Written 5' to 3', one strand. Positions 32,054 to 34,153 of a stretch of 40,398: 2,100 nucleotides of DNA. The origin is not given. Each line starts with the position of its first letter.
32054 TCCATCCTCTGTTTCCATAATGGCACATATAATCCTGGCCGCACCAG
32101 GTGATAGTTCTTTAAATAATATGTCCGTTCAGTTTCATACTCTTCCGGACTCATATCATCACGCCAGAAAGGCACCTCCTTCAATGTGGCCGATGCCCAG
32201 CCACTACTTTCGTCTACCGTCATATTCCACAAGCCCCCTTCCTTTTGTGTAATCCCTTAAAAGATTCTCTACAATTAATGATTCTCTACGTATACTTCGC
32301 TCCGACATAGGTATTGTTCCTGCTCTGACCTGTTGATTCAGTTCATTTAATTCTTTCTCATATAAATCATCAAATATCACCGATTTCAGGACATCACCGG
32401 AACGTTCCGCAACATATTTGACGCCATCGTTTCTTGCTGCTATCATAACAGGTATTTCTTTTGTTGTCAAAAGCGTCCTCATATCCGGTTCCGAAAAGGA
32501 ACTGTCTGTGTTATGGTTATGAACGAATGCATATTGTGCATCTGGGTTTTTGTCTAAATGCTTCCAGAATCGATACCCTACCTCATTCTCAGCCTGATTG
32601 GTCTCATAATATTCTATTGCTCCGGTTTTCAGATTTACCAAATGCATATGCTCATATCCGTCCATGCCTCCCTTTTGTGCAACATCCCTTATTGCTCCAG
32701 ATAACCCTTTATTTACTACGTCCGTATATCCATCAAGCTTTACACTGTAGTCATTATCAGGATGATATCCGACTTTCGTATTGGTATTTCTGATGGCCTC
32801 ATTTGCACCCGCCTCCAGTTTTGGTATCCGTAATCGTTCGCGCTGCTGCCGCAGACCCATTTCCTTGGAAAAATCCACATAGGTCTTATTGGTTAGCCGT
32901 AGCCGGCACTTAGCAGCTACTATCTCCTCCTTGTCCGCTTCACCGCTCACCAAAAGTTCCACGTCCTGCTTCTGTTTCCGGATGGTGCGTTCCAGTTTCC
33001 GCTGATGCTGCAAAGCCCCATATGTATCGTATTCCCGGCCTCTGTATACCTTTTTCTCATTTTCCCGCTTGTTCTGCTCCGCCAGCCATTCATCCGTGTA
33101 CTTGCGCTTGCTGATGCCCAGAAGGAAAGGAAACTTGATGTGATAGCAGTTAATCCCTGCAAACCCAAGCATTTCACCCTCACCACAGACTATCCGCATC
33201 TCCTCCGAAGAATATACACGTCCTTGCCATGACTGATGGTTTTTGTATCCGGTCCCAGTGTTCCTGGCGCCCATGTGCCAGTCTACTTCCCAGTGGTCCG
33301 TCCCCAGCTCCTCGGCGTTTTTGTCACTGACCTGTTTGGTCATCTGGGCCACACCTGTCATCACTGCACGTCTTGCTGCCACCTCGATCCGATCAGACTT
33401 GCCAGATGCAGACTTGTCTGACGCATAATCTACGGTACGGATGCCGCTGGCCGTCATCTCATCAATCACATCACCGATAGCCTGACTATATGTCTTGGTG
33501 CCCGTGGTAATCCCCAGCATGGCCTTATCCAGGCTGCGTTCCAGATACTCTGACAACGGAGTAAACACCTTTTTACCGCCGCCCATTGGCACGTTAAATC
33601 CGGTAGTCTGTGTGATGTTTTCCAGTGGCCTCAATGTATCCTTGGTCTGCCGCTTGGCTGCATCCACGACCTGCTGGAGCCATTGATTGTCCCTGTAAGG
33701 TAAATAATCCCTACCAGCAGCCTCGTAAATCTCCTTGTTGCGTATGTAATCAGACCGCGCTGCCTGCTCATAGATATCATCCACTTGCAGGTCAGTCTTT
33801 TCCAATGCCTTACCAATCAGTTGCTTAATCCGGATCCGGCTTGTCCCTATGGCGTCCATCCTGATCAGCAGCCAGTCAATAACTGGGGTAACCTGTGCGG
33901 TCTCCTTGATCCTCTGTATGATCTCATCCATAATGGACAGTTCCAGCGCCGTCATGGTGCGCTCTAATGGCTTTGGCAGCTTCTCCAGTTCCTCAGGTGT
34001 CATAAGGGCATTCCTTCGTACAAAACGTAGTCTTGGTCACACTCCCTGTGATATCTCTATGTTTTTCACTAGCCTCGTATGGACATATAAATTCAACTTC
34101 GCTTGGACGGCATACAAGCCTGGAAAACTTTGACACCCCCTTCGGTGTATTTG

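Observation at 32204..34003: Minor head protein (MuF/gp7) carrying a C-terminal RadC/JAB-like metalloprotease domain: a possible injected deconjugase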

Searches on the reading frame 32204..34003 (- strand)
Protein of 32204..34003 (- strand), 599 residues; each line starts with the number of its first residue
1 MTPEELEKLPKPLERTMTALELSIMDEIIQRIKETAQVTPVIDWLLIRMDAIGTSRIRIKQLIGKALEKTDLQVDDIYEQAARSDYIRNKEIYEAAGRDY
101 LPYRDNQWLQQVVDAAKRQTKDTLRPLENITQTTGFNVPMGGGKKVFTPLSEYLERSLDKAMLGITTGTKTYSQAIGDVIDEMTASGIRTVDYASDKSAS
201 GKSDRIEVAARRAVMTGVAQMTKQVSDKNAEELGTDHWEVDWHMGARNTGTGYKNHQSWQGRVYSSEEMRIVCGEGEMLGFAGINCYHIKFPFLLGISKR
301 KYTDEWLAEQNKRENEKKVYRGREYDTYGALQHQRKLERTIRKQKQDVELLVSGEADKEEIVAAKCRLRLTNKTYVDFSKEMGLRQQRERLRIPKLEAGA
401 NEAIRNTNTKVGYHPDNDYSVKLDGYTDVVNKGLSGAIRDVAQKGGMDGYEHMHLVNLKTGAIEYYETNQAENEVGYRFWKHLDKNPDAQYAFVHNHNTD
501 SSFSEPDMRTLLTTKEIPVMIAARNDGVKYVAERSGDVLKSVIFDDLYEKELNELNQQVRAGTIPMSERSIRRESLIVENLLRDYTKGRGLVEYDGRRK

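Call 3: search_protein_families(library=pfam, proteins=[window:32204-34003:-], max_evalue=1)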
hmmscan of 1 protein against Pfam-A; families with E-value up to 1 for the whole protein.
window:32204-34003:- (599 aa): 1 family
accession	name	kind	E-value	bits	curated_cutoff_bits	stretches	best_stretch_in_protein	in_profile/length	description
PF06152.16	Phage_min_cap2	-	2.4e-103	346.3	26.3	1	1-378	1-364/366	Phage minor capsid protein 2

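Call 4: search_protein_families(library=phrogs, proteins=[window:32204-34003:-], max_evalue=0.01)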
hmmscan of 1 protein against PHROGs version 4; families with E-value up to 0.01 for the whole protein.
window:32204-34003:- (599 aa): 1 family
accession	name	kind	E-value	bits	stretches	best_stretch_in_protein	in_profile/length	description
phrog_581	-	head and packaging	4.8e-94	317.4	1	1-500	20-473/564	minor head protein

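Call 5: search_solved_structures(query=window:32204-34003:-, max_evalue=10, show_alignments=2)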
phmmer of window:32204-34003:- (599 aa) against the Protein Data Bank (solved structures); distinct sequences matched with E-value up to 10: 3.
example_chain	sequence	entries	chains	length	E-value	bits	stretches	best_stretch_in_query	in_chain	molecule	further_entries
6qm7_H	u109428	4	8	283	0.93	11.5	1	129-199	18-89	Proteasome beta1 chain | Proteasome subunit beta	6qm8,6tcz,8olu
2wb6_A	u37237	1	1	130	1.7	10.6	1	265-315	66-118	AFV1-102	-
9f9p_H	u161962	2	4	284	2.4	10.2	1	130-199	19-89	Proteasome subunit beta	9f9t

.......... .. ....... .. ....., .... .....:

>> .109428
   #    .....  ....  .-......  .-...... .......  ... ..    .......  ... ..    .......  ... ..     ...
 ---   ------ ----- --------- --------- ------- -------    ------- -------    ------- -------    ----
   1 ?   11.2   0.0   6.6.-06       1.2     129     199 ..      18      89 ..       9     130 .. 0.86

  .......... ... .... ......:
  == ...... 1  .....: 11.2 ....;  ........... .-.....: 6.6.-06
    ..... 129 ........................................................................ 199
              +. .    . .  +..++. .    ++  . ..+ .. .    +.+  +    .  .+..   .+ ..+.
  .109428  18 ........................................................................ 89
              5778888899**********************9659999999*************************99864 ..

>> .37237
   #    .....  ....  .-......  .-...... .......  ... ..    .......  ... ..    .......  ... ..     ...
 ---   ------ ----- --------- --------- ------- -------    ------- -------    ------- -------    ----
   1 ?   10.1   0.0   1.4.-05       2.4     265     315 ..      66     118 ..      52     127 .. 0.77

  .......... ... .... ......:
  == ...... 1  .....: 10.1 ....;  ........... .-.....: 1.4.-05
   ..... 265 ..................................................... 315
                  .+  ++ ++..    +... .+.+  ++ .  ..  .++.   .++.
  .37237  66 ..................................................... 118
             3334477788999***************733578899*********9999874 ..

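Call 7: search_protein_families(library=ncbifam, proteins=[window:32204-34003:-], max_evalue=10)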
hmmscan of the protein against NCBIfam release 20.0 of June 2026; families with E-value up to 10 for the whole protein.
window:32204-34003:- (599 aa): 2 families
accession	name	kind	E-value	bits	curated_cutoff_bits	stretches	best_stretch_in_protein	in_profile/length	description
TIGR00007.1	TIGR00007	equivalog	0.0093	15.6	228.95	1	113-184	50-119/231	1-(5-phosphoribosyl)-5-[(5-phosphoribosylamino)methylideneamino]imidazole-4-carboxamide isomerase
NF010112.0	PRK13585.1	equivalog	0.035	13.7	243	1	114-166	54-106/241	1-(5-phosphoribosyl)-5-[(5-phosphoribosylamino)methylideneamino]imidazole-4-carboxamide isomerase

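Call 15: search_dna_similar(query=window:32204-34003:-, collection=phages, mode=protein, max_rows=30)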
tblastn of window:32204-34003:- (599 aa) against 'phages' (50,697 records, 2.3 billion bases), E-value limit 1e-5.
Records with a match: 87; places in all: 87; records where one place covers at least 80% of the query: 1.
Best place of each record, by identity: <60% 87.
By first word of the organism name: Streptococcus 34; Bacteriophage 16; Bacillus 16; Clostridium 8; Clostridioides 2; Faecalibacterium 2; Eggerthella 2; Ruminococcus 1; Acutalibacter 1; Blautia 1; and 4 more.
By host as written in the record: - 24; Clostridium difficile 6; Bacillus cereus 5; Bacillus thuringiensis 4; Faecalibacterium prausnitzii 2; Streptococcus pyogenes MGAS315 2; Eggerthella lenta DSM 15644 2; Streptococcus gordonii 2; and 40 more.
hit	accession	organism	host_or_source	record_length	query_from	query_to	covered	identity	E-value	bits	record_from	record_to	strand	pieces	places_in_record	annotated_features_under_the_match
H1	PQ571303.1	Ruminococcus phage RG-TP1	Mediterraneibacter gnavus (Ruminococcus ...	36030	20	391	62%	42.7%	7e-93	318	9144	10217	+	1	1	minor head protein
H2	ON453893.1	Acutalibacter phage Fontainebleau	Acutalibacter muris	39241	20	391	62%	42.2%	9e-84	292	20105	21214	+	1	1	minor head protein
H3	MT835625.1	Bacteriophage sp.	human fecal samples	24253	19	424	68%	34.2%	7e-51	195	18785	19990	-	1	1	record has no annotation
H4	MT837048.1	Bacteriophage sp.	human fecal samples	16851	20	393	62%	35.7%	8e-48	186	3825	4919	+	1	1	record has no annotation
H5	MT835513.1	Bacteriophage sp.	human fecal samples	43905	19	393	63%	34.2%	3e-42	169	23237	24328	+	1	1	record has no annotation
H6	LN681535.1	Clostridium phage phiCD111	Clostridium difficile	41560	19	393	63%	33.9%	4e-44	175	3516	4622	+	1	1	Minor capsid protein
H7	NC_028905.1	Clostridium phage phiCD111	Clostridium difficile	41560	19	393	63%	33.9%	4e-44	175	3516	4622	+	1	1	minor head protein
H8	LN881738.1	Clostridium phage slur17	Escherichia coli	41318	20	393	62%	33.9%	2e-44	176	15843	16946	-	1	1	Phage minor capsid protein 2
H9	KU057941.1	Clostridium phage CDSH1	Clostridium difficile AIU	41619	20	393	62%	33.9%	2e-44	176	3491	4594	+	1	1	minor capsid protein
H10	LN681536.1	Clostridium phage phiCD146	Clostridium difficile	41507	19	393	63%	33.5%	8e-45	177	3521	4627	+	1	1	Minor capsid protein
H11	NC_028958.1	Clostridium phage phiCD146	Clostridium difficile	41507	19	393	63%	33.5%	8e-45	177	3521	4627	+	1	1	minor head protein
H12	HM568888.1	Clostridium phage phiCD38-2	Clostridium difficile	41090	20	393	62%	33.6%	1e-44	177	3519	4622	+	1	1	minor capsid protein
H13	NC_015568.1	Clostridium phage phiCD38-2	Clostridium difficile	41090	20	393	62%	33.6%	1e-44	177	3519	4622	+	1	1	minor head protein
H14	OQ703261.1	Clostridioides phage AR1075-1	Clostridioides difficile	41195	20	393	62%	33.6%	1e-44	177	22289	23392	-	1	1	hypothetical protein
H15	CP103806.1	Clostridioides phage Hain-Saunders-2022a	Clostridioides difficile ST632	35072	20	397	63%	32.5%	2e-43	173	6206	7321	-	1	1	phage minor capsid protein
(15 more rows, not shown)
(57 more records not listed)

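Call 35: search_protein_families(library=pfam, alignment_id=A2, max_evalue=0.01)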
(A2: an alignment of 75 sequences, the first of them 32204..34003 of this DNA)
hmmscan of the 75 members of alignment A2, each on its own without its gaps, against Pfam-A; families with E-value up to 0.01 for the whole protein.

A. member 1, window:32204-34003:- (599 aa): 1 family
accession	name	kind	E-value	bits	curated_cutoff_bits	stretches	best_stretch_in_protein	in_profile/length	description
PF06152.16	Phage_min_cap2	-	2.4e-103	346.3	26.3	1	1-378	1-364/366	Phage minor capsid protein 2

B. families by the number of members that match (of 75 scanned): 10 families
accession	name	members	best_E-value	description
PF06152.16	Phage_min_cap2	38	1.3e-118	Phage minor capsid protein 2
PF04233.19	Phage_Mu_F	29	2.8e-22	Phage Mu protein F like protein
PF25310.1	VG15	3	6.1e-45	VG15 protein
PF18812.6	PBECR3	1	3.2e-11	phage-Barnase-EndoU-ColicinE5/D-RelE like nuclease3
PF18760.7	ART-PolyVal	1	4.9e-10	ADP-Ribosyltransferase in polyvalent proteins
PF02601.20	Exonuc_VII_L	1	0.00026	Exonuclease VII, large subunit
PF05409.19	Peptidase_C30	1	0.0062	Coronavirus endopeptidase C30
PF08987.15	DUF1892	1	0.0065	Protein of unknown function (DUF1892)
PF14214.11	Helitron_like_N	1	0.0077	Helitron helicase-like domain at N-terminus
PF04002.20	RadC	1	0.0099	RadC-like JAB domain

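Call 50: get_annotated_region(hit=H1, flank=4000)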
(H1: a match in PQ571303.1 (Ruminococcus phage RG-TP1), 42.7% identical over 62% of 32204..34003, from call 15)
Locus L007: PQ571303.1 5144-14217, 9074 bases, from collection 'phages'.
description: Ruminococcus phage RG-TP1, complete genome.
organism: Ruminococcus phage RG-TP1 (NCBI taxid 3385251)
taxonomy: Viruses
host: Mediterraneibacter gnavus (Ruminococcus gnavus) DB_YZ_1; source: antibiotic induction; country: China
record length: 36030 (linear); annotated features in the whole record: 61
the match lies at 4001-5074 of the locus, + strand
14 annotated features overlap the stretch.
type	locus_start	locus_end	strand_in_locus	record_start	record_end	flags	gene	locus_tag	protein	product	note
CDS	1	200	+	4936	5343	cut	-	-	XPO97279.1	transcriptional regulator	RG-TP1_gp14; RG-TP1_gp14; Annot2=(structure alignment-afuniprot50) AF-A0A416P599-F1-model_v4 RNA polymerase subunit ...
CDS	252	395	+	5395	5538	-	-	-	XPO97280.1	hypothetical protein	RG-TP1_gp15; RG-TP1_gp15; None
CDS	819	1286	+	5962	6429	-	-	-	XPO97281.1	terminase small subunit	RG-TP1_gp16; RG-TP1_gp16; Annot2=(hmm profile search-phrog [Rank2]) phrog_309 terminase small subunit;Annot3=(structure ...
CDS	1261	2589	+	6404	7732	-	-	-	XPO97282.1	terminase large subunit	RG-TP1_gp17; RG-TP1_gp17; Annot2=(structure alignment-afuniprot50) AF-A0A644V007-F1-model_v4 Terminase_6 ...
CDS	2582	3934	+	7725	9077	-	-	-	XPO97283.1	portal protein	RG-TP1_gp18; RG-TP1_gp18; Annot2=(hmm profile search-phrog [Rank2]) phrog_533 portal protein;Annot3=(structure ...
CDS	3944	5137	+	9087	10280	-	-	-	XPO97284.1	minor head protein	RG-TP1_gp19; RG-TP1_gp19; Annot2=(structure alignment-afuniprot50) AF-A0A174L914-F1-model_v4 Phage minor capsid protein ...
CDS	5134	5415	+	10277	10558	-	-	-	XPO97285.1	hypothetical protein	RG-TP1_gp20; RG-TP1_gp20; None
CDS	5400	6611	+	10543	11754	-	-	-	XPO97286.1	hypothetical protein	RG-TP1_gp21; RG-TP1_gp21; None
CDS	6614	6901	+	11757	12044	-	-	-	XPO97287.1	hypothetical protein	RG-TP1_gp22; RG-TP1_gp22; None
CDS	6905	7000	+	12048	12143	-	-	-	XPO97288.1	ASCH domain-containing protein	RG-TP1_gp23; RG-TP1_gp23; None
CDS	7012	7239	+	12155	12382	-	-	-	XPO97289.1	DUF2829 domain-containing protein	RG-TP1_gp24; RG-TP1_gp24; Annot2=(structure alignment-afuniprot50) AF-A0A173TZT0-F1-model_v4 Protein of uncharacterized ...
CDS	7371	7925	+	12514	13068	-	-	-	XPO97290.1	head scaffolding protein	RG-TP1_gp25; RG-TP1_gp25; Annot2=(structure alignment-afuniprot50) AF-A0A6N7VD85-F1-model_v4 Scaffolding ...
CDS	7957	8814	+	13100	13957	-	-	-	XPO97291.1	major head protein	RG-TP1_gp26; RG-TP1_gp26; Annot2=(hmm profile search-phrog [Rank2]) phrog_422 major head protein;Annot3=(structure ...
CDS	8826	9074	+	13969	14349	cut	-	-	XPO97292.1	head-tail adaptor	RG-TP1_gp27; RG-TP1_gp27; Annot2=(hmm profile search-phrog [Rank2]) phrog_541 head-tail adaptor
